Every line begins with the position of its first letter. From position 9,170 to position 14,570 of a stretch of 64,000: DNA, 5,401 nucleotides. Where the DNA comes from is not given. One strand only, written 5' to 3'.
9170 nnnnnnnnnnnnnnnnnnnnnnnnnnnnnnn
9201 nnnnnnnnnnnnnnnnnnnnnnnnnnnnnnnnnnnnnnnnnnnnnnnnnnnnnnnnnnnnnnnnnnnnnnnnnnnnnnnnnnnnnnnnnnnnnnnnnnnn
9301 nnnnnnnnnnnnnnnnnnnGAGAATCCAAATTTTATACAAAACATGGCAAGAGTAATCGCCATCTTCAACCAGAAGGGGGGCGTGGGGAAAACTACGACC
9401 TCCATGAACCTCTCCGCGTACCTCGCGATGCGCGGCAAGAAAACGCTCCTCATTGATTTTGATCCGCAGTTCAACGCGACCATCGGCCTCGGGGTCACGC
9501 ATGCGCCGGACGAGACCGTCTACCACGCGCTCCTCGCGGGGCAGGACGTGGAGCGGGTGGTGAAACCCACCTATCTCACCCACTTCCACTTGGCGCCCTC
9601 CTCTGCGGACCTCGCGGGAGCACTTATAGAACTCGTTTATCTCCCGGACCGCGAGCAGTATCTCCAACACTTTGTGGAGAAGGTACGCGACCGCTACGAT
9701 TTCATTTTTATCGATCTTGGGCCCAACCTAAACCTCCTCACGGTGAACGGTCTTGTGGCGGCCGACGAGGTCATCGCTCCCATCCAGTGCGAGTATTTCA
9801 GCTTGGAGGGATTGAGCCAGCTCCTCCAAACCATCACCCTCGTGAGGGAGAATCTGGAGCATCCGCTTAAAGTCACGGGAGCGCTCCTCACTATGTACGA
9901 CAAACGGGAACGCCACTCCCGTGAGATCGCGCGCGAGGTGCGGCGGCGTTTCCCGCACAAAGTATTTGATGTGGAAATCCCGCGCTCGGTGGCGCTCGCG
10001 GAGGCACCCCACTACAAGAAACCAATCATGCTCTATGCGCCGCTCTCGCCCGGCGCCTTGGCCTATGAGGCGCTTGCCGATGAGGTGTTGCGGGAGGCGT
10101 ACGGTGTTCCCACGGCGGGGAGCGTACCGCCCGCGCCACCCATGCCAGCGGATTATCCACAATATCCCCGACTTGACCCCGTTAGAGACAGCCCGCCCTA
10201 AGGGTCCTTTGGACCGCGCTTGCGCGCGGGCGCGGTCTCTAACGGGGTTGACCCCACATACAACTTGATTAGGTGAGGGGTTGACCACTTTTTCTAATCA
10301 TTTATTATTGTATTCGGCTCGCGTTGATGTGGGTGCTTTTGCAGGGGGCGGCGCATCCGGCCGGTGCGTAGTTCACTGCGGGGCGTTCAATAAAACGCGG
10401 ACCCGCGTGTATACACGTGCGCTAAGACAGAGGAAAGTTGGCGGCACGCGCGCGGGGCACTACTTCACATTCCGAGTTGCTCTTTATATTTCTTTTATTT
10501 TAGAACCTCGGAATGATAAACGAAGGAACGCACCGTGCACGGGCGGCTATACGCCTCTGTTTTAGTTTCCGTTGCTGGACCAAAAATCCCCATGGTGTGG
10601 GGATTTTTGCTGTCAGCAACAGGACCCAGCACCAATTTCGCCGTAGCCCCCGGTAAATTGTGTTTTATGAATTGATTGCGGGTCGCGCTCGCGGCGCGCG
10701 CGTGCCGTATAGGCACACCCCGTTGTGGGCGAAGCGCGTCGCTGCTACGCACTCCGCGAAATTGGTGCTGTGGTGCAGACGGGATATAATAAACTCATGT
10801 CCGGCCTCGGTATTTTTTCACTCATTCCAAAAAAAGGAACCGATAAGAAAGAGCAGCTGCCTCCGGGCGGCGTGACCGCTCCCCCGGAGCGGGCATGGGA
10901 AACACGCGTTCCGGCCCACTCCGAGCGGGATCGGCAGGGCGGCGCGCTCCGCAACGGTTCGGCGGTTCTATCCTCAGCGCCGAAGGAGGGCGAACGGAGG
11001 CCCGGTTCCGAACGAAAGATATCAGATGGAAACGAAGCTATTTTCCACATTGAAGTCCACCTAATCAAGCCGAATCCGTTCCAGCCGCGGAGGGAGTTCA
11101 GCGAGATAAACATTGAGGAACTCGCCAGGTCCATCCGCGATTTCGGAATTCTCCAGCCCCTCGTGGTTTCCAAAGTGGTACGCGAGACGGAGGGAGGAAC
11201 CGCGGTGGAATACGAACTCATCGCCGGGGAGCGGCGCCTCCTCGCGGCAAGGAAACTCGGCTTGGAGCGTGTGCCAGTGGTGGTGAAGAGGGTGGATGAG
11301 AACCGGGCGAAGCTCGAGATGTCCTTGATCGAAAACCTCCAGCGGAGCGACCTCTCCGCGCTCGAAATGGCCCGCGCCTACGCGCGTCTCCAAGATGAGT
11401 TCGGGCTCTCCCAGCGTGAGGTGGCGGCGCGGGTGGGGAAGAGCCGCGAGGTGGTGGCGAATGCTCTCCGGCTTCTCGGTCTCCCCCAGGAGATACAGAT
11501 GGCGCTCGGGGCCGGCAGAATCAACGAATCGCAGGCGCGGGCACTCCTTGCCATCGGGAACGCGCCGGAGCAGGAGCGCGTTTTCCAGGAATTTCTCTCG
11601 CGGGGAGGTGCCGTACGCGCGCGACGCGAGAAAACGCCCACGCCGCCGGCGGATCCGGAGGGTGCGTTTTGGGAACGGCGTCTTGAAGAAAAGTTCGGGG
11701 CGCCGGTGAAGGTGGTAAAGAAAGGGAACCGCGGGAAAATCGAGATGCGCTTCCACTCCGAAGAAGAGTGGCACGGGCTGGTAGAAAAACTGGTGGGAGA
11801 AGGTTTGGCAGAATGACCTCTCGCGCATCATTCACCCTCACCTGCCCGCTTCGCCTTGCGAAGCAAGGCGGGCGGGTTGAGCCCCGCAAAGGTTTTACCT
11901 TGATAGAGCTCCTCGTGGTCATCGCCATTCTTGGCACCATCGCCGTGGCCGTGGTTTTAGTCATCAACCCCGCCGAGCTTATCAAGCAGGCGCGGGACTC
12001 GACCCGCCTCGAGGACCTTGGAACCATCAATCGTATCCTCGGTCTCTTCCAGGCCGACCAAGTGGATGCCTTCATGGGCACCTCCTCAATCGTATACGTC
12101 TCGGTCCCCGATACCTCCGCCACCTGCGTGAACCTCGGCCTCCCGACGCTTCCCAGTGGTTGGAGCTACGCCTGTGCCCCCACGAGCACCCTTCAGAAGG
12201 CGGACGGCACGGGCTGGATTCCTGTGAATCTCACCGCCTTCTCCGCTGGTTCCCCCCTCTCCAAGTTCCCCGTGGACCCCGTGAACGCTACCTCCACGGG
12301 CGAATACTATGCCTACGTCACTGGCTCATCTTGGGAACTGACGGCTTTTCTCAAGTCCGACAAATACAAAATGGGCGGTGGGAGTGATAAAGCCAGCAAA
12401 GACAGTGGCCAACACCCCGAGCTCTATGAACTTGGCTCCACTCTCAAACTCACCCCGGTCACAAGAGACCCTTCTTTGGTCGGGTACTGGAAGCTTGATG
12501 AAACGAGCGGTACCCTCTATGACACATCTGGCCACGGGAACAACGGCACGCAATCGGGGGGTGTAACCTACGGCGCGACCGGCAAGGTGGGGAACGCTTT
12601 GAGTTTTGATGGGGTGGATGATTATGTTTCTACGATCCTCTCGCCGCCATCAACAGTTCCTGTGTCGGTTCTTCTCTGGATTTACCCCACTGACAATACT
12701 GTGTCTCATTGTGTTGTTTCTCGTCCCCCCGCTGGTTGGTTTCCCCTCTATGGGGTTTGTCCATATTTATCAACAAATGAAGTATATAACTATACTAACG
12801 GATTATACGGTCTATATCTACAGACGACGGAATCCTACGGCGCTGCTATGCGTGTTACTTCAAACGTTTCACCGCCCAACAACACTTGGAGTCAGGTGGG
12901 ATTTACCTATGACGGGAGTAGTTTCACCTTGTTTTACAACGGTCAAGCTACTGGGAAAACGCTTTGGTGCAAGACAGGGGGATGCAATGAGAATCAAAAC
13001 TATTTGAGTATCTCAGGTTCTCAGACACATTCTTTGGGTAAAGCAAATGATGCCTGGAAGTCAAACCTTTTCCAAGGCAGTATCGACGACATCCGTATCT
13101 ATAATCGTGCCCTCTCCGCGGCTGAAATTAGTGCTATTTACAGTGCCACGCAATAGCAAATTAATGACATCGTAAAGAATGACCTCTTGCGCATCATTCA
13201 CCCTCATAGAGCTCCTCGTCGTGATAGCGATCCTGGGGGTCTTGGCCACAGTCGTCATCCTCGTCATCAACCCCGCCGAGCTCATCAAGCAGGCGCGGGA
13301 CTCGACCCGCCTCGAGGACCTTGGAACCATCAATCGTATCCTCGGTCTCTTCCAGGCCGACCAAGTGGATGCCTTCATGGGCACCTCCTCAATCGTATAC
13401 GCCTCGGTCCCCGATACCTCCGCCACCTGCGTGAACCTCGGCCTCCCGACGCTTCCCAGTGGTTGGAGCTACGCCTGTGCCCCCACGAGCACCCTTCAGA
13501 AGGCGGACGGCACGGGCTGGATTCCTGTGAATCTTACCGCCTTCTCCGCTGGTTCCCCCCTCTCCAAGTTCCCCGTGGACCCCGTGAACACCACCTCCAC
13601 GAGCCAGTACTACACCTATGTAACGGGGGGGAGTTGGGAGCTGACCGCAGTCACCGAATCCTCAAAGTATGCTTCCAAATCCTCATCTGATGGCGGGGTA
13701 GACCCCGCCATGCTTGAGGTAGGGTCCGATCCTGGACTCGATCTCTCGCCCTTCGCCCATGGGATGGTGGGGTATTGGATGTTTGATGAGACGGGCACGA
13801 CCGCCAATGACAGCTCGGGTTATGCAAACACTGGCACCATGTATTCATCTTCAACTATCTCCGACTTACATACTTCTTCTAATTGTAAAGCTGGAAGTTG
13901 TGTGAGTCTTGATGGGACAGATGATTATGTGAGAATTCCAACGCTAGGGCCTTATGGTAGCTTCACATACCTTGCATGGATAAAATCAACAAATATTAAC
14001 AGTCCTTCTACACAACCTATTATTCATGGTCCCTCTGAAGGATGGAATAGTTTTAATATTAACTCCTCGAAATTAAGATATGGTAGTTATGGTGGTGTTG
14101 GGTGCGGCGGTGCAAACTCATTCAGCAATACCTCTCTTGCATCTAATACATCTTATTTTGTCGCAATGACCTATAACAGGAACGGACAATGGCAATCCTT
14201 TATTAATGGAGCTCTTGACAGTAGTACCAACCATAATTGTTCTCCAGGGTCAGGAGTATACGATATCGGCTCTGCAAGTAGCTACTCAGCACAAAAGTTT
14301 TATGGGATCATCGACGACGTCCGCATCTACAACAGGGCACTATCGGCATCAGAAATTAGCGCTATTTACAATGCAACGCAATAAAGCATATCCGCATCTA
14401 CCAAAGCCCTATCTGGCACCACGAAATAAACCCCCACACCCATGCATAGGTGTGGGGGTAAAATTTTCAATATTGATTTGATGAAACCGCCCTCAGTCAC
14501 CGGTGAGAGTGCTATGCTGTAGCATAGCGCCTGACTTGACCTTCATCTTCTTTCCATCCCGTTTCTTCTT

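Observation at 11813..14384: Tandem pilin-LamG paralogs with near-identical N-terminal halves, divergent lectin domains, and a hairpin insertion in the copy-1 leader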

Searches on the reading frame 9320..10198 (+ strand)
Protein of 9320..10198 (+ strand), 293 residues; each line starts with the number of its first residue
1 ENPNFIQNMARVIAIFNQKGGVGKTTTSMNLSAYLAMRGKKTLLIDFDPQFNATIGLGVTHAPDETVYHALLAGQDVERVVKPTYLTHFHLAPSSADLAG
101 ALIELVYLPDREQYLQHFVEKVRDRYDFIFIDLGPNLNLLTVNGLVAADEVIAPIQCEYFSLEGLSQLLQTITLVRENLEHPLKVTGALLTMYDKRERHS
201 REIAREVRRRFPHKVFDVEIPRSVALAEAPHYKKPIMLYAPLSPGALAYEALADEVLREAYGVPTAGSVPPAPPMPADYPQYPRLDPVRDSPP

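Call 6: search_protein_families(library=pfam, proteins=[window:9320-10198:+], max_evalue=0.01)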
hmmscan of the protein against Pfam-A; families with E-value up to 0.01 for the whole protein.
window:9320-10198:+ (293 aa): 9 families
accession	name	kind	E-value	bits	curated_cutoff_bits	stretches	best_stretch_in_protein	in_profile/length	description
PF13614.12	AAA_31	-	1.5e-58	198.1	27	1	11-184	2-176/177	AAA domain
PF01656.29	CbiA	-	1.3e-27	96.7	25.4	1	13-236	1-125/125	CobQ/CobB/MinD/ParA nucleotide binding domain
PF00142.24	Fer4_NifH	-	1.4e-11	44.8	25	1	13-76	3-64/271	4Fe-4S iron sulfur cluster binding proteins, NifH/frxC family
PF06564.18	CBP_BcsQ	-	1.1e-09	38.6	21.3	1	13-254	4-231/234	Cellulose biosynthesis protein BcsQ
PF09140.17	MipZ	-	2.5e-08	34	20.7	1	12-49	2-39/262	ATPase MipZ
PF10609.15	ParA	-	5.2e-08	33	27.1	1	9-48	2-41/246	NUBPL iron-transfer P-loop NTPase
PF02374.21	ArsA_ATPase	-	4.1e-07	30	24.3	1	15-51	5-41/305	Anion-transporting ATPase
PF16575.11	CLP1_P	-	0.00047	20.5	26.6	0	21-50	4-33/188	mRNA cleavage and polyadenylation factor CLP1 P-loop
PF07015.17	VirC1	-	0.0043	16.9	24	1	12-48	3-39/231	VirC1 protein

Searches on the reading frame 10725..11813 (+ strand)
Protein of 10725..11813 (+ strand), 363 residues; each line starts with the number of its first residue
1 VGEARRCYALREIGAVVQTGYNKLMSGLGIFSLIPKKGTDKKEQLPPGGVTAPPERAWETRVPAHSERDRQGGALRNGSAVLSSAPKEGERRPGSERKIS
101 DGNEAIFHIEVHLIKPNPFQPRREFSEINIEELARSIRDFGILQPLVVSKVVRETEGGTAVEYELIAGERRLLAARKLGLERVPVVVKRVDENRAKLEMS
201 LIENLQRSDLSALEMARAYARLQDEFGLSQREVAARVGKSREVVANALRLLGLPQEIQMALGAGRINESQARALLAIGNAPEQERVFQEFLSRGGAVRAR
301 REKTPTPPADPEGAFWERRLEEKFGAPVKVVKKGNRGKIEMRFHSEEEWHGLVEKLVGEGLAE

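Call 6: search_protein_families(library=pfam, proteins=[window:10725-11813:+], max_evalue=0.01)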
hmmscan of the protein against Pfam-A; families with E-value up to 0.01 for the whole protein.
window:10725-11813:+ (363 aa): 5 families
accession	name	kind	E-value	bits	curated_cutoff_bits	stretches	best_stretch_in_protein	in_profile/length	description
PF02195.25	ParB_N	-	4.9e-28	97.5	26.3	1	106-206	3-95/95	ParB N-terminal domain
PF17762.8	HTH_ParB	-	3.8e-27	94.9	22.6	1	209-299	2-92/102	ParB HTH domain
PF23552.2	ParB_C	-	6.4e-05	22.8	23.8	1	310-356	2-49/50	ParB dimerisation domain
PF01381.28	HTH_3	-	0.0051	17.3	23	0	222-246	6-28/55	Helix-turn-helix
PF18090.7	SoPB_HTH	-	0.009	16.6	27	0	211-257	2-49/75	Centromere-binding protein HTH domain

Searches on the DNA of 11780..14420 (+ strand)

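Call 62: search_dna_similar(query=window:11780-14420:+, collection=phages, mode=distant, max_rows=8)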
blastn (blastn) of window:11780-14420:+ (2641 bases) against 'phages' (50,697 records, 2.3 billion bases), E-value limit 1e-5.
No match.

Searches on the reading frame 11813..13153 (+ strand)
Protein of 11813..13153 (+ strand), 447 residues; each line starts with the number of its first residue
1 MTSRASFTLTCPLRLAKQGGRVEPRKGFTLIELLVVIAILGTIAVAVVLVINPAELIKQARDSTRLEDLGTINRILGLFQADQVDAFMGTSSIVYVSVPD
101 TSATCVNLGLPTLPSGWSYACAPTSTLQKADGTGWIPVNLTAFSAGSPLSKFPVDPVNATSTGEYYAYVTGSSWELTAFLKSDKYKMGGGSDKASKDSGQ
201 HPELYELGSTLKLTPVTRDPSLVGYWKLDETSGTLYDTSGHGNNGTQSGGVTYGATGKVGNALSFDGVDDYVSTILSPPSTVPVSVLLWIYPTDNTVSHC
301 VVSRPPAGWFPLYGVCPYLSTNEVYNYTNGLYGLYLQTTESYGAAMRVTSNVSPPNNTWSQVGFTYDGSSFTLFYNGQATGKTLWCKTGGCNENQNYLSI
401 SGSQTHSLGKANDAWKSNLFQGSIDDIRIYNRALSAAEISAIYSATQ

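Call 6: search_protein_families(library=pfam, proteins=[window:11813-13153:+], max_evalue=0.01)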
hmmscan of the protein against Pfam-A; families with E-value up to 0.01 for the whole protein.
window:11813-13153:+ (447 aa): 2 families
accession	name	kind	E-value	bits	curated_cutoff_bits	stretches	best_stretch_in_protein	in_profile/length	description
PF13385.13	Laminin_G_3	-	3.9e-18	66.5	27.6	1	266-440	1-151/151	Concanavalin A-like lectin/glucanases superfamily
PF07963.17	N_methyl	-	5.1e-08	32.6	21.2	1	25-47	4-26/27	Prokaryotic N-terminal methylation motif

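Call 12: find_encoding_contigs(protein=window:11813-13153:+, flank=10000, max_places=10)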
Protein window:11813-13153:+ (447 aa): no gene with exactly this product is on record in the collection.

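Call 73: predict_structure(alignment_id=A3)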
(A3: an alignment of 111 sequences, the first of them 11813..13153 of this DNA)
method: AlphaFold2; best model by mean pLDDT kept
length: 447 residues; sequences in the alignment: 111
mean_pLDDT: 83.7   pTM: 0.77
mean pLDDT of the five models: 83.7, 83.4, 83.4, 81.8, 81.1
residues with pLDDT >= 90: 244; 70-90: 109; 50-70: 66; < 50: 28
segments of 3 or more residues with pLDDT < 50: 1-4, 13-15, 309-312, 319-329
pLDDT, mean of each block of 10 residues (from residue 1): 48 52 69 95 89 92 97 98 96 97 94 93 98 98 97 96 95 96 83 88 93 88 90 88 91 93 94 79 87 79 61 51 37 58 67 90 91 93 75 57 81 80 94 92 89
secondary structure, 60 per line:
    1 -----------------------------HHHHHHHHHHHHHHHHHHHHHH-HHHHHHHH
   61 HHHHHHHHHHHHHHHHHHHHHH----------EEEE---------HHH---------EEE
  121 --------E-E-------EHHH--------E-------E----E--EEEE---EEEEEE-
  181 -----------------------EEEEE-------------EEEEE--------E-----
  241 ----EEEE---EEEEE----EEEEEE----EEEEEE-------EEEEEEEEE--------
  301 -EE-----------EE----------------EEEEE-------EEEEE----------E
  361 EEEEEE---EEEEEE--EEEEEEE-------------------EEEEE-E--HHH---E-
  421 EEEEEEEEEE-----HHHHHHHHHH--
elements in order: H30-51 H53-82 E93-96 E118-120 E167-170 E174-179 E204-208 E222-226 E245-248 E252-256 E261-266 E271-276 E284-292 E333-337 E345-349 E360-366 E370-375 E378-384 E404-408 E421-430 H436-445

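Call 76: fold_search(model_id=the predicted structure, library=pdb)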
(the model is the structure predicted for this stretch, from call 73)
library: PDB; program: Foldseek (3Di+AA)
matches with E <= 10: 1529; with E <= 0.001: 464
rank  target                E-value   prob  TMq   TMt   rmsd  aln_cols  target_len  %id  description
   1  5ho2                  8.4e-13  1.00  0.39  0.22  12.5       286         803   16  Crystal structure of AbnA (open conformation), a GH43 extracellular arabinanase from Geobacillus stearothermophilus (released 2017-02-01)
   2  5hp6                  1.3e-12  1.00  0.39  0.22  12.5       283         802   17  Structure of AbnA, a GH43 extracellular arabinanase from Geobacillus stearothermophilus (a new conformational state) (released 2017-02-01)
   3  5hon_A                6.8e-12  1.00  0.39  0.80   3.2       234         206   18  Structure of Domain 4 of AbnA, a GH43 extracellular arabinanase from Geobacillus stearothermophilus, in complex with a (released 2017-02-01)
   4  5ho0                  2.1e-11  1.00  0.38  0.22  13.4       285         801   17  Crystal structure of AbnA (closed conformation), a GH43 extracellular arabinanase from Geobacillus stearothermophilus (released 2017-02-01)
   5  7by5                  4.9e-11  1.00  0.36  0.13   4.7       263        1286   16  Tetanus neurotoxin mutant-(H233A/E234Q/H237A/Y375F) (released 2021-02-17)
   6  7ce2_A                6.2e-11  1.00  0.38  0.38   4.5       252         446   17  The Crystal structure of TeNT Hc complexed with neutralizing antibody (released 2021-04-07)
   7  5n0b_A                9.4e-11  1.00  0.35  0.13   4.7       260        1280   16  Crystal structure of the tetanus neurotoxin in complex with GD1a (released 2017-06-21)
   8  9fyq_C                1.4e-10  1.00  0.37  0.38   4.4       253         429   17  Cryo-EM structure of native SV2A in complex with TeNT-Hc, gangliosides and Pro-Macrobody 5 (released 2025-05-21)
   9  1af9                  2.0e-10  1.00  0.37  0.38   4.3       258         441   16  TETANUS NEUROTOXIN C FRAGMENT (released 1998-04-29)
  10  9arl_B                2.1e-10  1.00  0.36  0.15   4.0       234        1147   18  CryoEM structure of BoNT-NTNH-OrfX2 complex from Clostridium botulinum strain A1-ST7B, major class (released 2025-01-22)
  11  1diw                  2.5e-10  1.00  0.37  0.37   4.5       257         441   17  THE HC FRAGMENT OF TETANUS TOXIN COMPLEXED WITH GALACTOSE (released 2000-03-24)
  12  1a8d                  3.2e-10  1.00  0.37  0.36   4.4       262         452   15  TETANUS TOXIN C FRAGMENT (released 1998-10-14)
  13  3v0a_B                3.4e-10  1.00  0.36  0.15   3.4       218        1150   16  2.7 angstrom crystal structure of BoNT/Ai in complex with NTNHA (released 2012-03-14)
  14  5n0c_B                3.4e-10  1.00  0.36  0.14   4.7       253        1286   17  Crystal structure of the tetanus neurotoxin in complex with GM1a (released 2017-06-21)
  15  4zkt_B                6.4e-10  1.00  0.35  0.15   3.6       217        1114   15  Crystal structure of the progenitor M complex of Clostridium botulinum type E neurotoxin (released 2015-12-23)
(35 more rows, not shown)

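Call 84: search_protein_families(library=ncbifam, proteins=[window:11813-13153:+], max_evalue=0.01)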
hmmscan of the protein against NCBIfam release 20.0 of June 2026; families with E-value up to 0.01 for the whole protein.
window:11813-13153:+ (447 aa): 8 families
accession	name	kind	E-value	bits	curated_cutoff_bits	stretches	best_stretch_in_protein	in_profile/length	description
TIGR02532.1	IV_pilin_GFxxxE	domain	9.2e-08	31.6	16.3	1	25-47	1-23/24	prepilin-type N-terminal cleavage/methylation domain-containing protein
TIGR01708.2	typeII_sec_gspH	equivalog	2.1e-05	24.6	80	1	26-55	2-31/169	type II secretion system minor pseudopilin GspH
TIGR01710.1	typeII_sec_gspG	equivalog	0.00025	21.1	88.85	1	26-83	1-56/134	type II secretion system major pseudopilin GspG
NF041775.1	typeIV_PilA_Myxo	equivalog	0.00036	20.6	400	1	21-69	5-55/214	type IV pilin protein PilA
NF052521.1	TafC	equivalog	0.0004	19.6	410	1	216-445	143-362/373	TafC family fimbrial protein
NF041013.1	T4P_ComGE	equivalog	0.0026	17.8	49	1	26-49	4-27/83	competence type IV pilus minor pilin ComGE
TIGR01711.1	gspJ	equivalog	0.0031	17.4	64.85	1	26-82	1-56/192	type II secretion system minor pseudopilin GspJ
TIGR01707.1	gspI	equivalog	0.0064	17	44.35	0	27-49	1-23/101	type II secretion system minor pseudopilin GspI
